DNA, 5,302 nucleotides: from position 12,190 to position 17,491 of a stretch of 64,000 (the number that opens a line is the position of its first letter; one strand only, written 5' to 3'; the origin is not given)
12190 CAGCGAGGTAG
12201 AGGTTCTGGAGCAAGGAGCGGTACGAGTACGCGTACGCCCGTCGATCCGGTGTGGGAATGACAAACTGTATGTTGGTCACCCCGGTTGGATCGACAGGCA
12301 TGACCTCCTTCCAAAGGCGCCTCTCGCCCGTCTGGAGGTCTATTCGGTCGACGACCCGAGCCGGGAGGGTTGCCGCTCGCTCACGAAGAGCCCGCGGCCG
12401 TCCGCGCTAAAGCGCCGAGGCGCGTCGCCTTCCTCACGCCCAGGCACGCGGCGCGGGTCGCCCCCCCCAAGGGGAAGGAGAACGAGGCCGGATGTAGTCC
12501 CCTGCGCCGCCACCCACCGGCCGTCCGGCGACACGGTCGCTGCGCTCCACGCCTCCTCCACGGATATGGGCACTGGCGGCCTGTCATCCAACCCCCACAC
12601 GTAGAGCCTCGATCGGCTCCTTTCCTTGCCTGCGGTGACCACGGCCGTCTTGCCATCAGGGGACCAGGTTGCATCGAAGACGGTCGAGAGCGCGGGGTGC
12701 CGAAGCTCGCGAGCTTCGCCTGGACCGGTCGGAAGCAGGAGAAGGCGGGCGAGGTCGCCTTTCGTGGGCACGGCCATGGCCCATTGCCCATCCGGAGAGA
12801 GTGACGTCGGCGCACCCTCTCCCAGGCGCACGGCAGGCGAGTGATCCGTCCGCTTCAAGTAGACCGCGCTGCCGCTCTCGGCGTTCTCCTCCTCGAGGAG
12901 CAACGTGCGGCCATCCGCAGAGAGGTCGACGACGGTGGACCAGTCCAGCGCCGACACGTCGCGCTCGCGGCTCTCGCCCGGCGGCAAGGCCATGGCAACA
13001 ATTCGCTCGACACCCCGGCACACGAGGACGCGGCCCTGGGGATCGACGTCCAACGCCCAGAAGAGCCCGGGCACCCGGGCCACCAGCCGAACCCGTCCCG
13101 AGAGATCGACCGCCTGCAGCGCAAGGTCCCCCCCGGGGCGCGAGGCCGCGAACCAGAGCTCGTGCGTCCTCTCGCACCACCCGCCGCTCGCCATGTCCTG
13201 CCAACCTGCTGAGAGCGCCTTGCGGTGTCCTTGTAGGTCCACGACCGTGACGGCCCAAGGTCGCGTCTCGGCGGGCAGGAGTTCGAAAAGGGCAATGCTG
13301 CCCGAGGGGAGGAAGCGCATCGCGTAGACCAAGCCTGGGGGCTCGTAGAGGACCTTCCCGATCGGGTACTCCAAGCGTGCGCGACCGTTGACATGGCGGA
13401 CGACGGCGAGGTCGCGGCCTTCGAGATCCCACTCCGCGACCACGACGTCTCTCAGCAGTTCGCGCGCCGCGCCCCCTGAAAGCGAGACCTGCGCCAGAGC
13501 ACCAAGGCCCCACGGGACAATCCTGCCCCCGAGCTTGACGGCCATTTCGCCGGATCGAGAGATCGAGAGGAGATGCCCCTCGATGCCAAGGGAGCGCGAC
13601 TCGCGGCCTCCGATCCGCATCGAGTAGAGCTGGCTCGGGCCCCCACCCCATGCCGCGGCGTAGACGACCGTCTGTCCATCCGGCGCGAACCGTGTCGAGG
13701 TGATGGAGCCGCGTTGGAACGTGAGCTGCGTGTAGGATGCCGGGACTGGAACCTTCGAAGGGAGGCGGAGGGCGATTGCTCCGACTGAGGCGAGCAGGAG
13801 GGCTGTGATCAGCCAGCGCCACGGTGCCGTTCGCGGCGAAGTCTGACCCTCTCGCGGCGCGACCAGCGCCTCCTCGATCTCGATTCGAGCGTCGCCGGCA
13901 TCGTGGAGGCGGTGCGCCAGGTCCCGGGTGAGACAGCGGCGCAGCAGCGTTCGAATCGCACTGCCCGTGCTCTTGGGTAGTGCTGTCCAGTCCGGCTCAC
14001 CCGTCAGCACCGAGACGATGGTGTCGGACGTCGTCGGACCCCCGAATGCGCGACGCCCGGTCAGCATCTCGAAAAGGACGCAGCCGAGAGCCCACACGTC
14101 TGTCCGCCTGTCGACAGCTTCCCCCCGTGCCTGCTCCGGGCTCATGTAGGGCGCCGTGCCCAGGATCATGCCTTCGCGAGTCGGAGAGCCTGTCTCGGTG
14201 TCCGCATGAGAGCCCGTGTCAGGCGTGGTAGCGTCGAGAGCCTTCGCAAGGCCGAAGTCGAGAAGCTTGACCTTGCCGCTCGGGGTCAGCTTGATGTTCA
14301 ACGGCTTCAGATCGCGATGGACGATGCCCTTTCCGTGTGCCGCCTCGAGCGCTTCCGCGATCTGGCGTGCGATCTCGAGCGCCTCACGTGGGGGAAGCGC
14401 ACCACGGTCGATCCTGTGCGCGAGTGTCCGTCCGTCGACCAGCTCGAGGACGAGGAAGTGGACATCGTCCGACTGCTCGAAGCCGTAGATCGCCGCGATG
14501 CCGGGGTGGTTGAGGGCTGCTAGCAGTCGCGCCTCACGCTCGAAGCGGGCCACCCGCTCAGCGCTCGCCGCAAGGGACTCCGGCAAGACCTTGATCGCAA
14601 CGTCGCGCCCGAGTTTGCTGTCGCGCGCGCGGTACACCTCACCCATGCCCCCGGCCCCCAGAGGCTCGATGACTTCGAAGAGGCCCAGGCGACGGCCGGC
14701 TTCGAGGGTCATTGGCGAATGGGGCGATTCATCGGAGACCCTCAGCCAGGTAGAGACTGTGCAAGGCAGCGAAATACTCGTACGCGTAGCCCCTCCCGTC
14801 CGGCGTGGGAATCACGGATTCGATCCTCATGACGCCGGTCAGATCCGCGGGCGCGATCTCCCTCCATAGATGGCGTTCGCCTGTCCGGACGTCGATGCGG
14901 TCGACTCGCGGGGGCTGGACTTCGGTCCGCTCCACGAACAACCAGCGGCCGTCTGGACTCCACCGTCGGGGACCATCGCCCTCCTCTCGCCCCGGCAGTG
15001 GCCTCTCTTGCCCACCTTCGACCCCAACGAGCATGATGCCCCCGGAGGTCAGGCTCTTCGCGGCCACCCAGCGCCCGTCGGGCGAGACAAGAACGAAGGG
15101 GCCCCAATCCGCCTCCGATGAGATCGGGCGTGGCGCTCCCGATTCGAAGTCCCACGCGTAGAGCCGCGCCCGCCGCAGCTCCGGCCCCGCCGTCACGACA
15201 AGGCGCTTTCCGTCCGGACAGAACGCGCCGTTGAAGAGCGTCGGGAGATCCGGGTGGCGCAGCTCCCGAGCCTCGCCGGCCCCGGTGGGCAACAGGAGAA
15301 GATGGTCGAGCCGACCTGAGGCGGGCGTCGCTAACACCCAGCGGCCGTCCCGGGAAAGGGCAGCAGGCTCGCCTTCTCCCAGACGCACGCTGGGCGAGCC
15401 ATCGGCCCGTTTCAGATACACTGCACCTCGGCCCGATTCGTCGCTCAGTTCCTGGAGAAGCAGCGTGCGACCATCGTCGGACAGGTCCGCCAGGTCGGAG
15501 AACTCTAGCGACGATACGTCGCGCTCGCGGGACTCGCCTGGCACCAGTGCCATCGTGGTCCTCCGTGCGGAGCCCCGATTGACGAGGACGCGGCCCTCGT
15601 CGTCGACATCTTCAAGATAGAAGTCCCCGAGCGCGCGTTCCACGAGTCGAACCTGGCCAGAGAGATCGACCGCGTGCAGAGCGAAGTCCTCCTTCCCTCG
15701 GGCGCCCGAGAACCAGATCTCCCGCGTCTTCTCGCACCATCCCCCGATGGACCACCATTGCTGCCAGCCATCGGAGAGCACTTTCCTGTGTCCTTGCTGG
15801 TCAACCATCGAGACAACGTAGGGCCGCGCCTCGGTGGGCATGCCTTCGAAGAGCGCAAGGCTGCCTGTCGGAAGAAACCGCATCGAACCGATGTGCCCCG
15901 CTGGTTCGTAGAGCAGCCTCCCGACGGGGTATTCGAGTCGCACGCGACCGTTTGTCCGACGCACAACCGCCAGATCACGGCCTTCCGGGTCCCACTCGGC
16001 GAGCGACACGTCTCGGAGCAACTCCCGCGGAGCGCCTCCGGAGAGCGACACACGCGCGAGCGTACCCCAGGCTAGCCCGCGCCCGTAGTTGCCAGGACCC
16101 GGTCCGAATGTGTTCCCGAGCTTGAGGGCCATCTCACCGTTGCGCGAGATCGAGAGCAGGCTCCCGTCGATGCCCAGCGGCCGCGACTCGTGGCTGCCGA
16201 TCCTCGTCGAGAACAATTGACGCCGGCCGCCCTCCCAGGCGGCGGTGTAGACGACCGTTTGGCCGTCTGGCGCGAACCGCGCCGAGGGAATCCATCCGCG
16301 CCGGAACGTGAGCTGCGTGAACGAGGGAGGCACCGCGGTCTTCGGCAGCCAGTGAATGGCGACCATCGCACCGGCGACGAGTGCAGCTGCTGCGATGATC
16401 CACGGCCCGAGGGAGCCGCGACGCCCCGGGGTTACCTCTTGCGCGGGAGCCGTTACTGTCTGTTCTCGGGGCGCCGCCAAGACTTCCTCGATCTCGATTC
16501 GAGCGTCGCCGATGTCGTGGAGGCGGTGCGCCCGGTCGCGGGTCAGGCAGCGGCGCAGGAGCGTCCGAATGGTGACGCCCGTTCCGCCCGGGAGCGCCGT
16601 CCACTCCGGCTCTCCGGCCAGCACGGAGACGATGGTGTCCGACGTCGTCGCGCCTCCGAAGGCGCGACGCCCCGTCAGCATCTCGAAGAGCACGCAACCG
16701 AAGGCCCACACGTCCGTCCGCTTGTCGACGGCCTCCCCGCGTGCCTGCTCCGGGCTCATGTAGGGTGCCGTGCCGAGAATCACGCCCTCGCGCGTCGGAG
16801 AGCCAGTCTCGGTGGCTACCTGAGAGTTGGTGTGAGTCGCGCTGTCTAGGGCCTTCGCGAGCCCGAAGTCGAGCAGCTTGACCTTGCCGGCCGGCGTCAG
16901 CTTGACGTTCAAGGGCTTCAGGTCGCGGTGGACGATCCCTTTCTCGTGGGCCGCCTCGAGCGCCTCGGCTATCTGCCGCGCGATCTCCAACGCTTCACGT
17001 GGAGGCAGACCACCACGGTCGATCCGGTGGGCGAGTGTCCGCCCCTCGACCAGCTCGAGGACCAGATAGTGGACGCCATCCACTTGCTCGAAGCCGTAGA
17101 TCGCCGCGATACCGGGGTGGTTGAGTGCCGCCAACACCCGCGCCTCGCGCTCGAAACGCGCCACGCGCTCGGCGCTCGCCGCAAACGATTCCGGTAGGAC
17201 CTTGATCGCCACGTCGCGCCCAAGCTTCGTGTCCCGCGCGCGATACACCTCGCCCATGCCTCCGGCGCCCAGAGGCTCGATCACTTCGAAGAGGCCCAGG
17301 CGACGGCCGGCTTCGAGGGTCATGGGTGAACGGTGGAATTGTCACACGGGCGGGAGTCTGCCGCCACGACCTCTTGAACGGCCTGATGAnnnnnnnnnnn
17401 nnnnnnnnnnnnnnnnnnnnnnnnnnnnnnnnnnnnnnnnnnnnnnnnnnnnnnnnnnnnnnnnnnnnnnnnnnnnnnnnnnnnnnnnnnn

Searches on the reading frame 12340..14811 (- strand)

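Call 86: search_protein_families(library=pfam, max_evalue=0.00001, proteins=[window:12340-14811:-])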
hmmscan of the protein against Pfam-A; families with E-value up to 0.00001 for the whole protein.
window:12340-14811:- (823 aa): 5 families
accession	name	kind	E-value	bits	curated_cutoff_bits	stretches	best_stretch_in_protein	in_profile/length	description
PF00069.31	Pkinase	-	7.6e-50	170.2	31.7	1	45-302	1-252/263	Protein kinase domain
PF07714.23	PK_Tyr_Ser-Thr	-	8.9e-32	110.8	23.1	1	46-302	2-249/258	Protein tyrosine and serine/threonine kinase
PF03109.22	ABC1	-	4.4e-08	33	22.9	0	118-195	143-220/244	ABC1 atypical kinase-like domain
PF07676.18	PD40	-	7e-08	32.7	20.9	0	361-385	2-26/38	WD40-like Beta Propeller Repeat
PF01636.29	APH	-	1.5e-06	28.6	23.2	0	48-159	2-108/239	Phosphotransferase enzyme family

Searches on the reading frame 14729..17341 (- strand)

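Call 86: search_protein_families(library=pfam, max_evalue=0.00001, proteins=[window:14729-17341:-])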
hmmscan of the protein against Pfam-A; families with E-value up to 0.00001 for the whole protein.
window:14729-17341:- (870 aa): 5 families
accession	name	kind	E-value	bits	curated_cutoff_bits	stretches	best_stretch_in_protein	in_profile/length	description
PF00069.31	Pkinase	-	2.5e-48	165.2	31.7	1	18-274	1-252/263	Protein kinase domain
PF07714.23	PK_Tyr_Ser-Thr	-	8.5e-34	117.5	23.1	1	19-274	2-249/258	Protein tyrosine and serine/threonine kinase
PF03109.22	ABC1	-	2.6e-08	33.8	22.9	0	87-170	139-222/244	ABC1 atypical kinase-like domain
PF01636.29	APH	-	3.3e-07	30.7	23.2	0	21-132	2-108/239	Phosphotransferase enzyme family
PF07676.18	PD40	-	2.6e-06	27.7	20.9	0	793-802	15-24/38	WD40-like Beta Propeller Repeat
